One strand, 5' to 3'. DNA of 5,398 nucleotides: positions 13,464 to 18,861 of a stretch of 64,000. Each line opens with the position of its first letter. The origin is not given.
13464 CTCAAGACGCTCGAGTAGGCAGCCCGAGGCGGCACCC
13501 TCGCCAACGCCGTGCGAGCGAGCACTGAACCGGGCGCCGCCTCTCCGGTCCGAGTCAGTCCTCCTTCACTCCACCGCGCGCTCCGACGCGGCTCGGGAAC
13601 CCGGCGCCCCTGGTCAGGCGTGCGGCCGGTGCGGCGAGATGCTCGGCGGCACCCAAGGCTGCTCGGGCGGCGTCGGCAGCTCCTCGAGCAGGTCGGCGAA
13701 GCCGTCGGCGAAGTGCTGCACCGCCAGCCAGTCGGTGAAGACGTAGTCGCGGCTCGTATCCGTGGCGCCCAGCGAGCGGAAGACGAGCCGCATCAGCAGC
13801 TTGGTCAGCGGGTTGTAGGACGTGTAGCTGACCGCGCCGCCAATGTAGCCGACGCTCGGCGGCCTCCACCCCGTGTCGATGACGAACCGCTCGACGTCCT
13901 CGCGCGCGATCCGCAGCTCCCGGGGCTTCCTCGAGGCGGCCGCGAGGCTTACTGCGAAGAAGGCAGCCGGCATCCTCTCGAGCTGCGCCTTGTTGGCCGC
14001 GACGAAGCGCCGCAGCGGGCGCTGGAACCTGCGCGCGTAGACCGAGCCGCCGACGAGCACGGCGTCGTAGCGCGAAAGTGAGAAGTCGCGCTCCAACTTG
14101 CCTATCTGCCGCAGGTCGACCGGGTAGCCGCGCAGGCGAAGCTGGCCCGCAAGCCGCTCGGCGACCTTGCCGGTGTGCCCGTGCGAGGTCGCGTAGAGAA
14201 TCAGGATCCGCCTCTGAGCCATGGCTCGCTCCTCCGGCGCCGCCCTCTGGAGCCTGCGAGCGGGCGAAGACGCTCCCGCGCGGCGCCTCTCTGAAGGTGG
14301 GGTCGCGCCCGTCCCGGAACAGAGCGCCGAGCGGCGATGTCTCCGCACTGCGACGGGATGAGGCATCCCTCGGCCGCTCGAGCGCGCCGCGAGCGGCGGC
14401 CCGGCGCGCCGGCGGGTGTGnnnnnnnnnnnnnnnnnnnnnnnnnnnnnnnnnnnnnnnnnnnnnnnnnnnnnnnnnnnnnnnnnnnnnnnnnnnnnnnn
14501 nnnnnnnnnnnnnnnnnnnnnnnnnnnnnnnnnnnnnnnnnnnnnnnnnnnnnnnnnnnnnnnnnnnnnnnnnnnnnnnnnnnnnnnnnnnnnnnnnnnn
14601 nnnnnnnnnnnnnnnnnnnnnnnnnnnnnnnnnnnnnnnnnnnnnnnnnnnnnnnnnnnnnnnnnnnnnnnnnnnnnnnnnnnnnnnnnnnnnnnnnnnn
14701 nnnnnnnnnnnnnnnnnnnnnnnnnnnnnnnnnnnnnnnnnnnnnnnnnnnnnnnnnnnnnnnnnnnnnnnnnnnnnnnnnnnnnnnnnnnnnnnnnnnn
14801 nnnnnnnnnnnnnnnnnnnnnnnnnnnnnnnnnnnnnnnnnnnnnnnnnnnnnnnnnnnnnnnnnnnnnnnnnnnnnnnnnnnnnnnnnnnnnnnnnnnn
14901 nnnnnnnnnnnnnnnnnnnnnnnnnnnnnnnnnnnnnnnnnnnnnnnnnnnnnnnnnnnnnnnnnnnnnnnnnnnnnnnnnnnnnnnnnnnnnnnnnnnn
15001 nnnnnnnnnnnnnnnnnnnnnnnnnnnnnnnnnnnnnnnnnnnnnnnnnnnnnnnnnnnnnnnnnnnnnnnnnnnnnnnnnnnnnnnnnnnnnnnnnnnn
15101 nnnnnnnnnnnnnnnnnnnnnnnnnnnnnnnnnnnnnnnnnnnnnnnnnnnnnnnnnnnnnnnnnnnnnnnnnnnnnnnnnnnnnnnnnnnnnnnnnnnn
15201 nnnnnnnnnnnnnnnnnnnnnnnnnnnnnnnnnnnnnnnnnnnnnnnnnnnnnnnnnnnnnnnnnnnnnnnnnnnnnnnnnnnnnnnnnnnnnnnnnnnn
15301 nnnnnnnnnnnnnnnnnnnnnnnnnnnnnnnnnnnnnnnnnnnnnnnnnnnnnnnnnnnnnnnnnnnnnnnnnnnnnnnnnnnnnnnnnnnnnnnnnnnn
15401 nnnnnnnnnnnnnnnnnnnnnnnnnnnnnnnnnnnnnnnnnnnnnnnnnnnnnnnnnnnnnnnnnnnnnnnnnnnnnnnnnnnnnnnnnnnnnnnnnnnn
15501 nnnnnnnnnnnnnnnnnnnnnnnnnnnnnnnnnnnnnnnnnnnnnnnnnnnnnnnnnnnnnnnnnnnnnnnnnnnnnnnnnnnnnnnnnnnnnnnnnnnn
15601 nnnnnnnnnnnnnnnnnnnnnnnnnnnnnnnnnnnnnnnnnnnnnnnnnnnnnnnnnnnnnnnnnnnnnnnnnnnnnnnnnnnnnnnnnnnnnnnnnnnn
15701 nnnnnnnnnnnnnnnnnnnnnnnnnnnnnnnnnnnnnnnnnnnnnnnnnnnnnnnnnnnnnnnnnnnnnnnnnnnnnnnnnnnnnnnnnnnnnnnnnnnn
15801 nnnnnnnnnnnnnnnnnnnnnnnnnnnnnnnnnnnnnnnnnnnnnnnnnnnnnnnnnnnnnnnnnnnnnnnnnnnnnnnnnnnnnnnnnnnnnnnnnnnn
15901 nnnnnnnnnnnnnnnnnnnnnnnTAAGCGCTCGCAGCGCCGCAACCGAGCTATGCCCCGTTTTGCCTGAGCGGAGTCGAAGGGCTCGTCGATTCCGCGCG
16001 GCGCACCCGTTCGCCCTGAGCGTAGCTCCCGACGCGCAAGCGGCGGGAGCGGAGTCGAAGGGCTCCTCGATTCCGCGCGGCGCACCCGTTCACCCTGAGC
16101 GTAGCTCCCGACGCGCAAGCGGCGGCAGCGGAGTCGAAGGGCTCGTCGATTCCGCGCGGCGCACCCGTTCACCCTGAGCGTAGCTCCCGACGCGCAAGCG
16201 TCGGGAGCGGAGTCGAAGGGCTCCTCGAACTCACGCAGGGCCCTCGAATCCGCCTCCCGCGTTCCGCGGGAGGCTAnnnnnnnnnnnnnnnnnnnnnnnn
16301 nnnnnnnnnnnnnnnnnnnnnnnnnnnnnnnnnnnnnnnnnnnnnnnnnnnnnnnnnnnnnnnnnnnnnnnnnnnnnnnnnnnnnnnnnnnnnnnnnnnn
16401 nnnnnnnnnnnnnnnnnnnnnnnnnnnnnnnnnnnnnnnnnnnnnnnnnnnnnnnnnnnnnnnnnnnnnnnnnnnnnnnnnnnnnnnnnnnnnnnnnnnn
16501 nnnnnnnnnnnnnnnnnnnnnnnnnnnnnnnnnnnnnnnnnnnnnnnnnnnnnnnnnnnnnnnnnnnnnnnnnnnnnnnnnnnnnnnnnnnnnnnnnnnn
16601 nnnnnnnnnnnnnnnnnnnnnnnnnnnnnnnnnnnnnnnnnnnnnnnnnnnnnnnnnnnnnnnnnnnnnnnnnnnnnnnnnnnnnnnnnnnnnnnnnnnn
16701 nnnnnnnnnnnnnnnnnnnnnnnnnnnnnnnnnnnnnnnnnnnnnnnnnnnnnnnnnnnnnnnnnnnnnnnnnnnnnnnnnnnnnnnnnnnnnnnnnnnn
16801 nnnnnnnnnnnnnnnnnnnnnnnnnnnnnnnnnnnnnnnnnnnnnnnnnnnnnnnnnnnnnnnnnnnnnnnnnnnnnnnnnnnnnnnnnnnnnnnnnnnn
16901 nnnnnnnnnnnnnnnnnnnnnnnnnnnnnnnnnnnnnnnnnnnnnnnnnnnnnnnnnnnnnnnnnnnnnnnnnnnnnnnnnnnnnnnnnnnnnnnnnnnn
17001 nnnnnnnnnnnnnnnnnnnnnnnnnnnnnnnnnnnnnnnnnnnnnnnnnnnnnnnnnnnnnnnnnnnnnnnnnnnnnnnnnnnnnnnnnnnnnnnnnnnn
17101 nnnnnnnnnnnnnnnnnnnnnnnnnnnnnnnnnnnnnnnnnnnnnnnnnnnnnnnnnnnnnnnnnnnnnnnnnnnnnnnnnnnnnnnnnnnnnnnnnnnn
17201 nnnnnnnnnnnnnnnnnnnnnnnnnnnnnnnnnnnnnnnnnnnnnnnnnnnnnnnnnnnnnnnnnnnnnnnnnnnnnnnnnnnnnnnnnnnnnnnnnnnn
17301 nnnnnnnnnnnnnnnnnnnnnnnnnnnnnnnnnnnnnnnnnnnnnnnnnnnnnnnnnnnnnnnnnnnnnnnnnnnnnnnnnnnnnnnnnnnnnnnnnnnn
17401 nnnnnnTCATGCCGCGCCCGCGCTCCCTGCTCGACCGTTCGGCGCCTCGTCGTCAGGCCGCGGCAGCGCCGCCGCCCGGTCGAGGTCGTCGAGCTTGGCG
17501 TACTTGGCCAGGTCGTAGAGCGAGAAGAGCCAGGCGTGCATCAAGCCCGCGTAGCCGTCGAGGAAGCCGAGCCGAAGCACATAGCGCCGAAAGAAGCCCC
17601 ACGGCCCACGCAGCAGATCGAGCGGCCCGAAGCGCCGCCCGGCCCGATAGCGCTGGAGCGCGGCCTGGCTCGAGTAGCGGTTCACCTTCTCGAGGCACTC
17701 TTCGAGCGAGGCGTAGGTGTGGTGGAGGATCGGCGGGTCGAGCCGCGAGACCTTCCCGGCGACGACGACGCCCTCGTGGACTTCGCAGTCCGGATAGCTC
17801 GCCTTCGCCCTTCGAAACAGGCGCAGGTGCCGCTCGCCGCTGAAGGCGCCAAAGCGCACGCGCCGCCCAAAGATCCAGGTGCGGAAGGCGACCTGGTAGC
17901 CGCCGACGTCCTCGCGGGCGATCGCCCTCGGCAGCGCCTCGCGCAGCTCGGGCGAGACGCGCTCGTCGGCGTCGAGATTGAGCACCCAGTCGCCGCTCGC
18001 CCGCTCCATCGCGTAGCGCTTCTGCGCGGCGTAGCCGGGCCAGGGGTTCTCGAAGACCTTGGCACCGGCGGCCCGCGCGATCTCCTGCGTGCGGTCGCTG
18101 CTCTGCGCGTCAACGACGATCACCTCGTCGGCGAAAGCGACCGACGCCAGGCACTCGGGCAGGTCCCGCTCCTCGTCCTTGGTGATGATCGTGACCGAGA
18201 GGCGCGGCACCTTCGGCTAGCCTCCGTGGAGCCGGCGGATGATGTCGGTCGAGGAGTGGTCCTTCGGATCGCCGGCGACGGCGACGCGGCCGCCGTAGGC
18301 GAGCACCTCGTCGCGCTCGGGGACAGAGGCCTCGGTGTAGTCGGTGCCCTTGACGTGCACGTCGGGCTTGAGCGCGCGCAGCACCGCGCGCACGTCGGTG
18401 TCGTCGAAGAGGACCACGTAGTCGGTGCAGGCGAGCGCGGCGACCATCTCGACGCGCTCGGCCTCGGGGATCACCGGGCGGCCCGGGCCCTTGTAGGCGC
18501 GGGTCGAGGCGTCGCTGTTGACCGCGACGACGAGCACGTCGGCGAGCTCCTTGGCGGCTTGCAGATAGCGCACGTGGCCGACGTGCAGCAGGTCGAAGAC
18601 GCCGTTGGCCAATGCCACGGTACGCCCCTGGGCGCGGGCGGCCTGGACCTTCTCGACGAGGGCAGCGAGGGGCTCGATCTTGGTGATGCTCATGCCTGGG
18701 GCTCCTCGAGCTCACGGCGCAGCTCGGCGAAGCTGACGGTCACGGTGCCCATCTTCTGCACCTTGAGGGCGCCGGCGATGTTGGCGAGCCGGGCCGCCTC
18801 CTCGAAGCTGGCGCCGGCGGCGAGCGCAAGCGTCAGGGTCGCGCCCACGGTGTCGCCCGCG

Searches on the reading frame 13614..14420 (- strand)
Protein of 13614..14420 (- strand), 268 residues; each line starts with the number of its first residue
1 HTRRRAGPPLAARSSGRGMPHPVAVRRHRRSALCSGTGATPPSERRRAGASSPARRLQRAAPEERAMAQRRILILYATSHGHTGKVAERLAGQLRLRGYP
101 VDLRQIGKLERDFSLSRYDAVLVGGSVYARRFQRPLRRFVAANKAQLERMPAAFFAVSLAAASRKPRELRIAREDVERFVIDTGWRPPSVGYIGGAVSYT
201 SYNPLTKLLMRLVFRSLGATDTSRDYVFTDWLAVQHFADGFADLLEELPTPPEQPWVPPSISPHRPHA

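Call 20: search_protein_families(library=pfam, proteins=[window:13614-14420:-], max_evalue=0.001)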
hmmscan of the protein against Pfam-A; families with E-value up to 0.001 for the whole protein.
window:13614-14420:- (268 aa): 2 families
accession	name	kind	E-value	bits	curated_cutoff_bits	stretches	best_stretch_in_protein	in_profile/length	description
PF12724.12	Flavodoxin_5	-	2.9e-30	105.9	27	1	73-219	1-140/145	Flavodoxin domain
PF00258.30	Flavodoxin_1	-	0.00012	22.8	25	1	74-126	1-54/143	Flavodoxin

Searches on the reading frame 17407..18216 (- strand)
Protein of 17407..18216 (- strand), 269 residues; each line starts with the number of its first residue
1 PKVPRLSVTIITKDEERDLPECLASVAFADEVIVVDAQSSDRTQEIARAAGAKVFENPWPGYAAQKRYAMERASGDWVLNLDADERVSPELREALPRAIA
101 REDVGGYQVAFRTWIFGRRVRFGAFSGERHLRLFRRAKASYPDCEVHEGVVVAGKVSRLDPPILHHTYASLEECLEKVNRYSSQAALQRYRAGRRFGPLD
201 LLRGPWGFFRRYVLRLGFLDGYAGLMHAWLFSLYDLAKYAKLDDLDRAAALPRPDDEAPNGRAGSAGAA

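Call 21: search_protein_families(library=pfam, proteins=[window:17407-18216:-], max_evalue=0.001)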
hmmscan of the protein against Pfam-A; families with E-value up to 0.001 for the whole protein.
window:17407-18216:- (269 aa): 2 families
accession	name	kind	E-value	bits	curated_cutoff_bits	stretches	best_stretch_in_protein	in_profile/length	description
PF00535.33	Glycos_transf_2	-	1.2e-19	71.3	23.3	1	7-113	1-117/168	Glycosyl transferase family 2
PF13704.12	Glyco_tranf_2_4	-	0.00073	20.4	27.5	0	15-85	3-82/98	Glycosyl transferase family 2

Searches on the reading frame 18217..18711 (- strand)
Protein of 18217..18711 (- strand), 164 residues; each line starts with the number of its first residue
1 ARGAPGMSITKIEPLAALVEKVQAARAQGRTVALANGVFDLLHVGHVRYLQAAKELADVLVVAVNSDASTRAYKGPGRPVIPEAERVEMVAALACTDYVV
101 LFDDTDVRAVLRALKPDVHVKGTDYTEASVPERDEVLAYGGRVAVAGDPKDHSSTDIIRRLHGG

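Call 21: search_protein_families(library=pfam, proteins=[window:18217-18711:-], max_evalue=0.001)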
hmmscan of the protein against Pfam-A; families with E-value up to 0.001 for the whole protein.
window:18217-18711:- (164 aa): 1 family
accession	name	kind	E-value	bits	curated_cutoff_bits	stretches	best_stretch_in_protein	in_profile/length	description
PF01467.32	CTP_transf_like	-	5e-22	79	21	1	34-160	1-133/133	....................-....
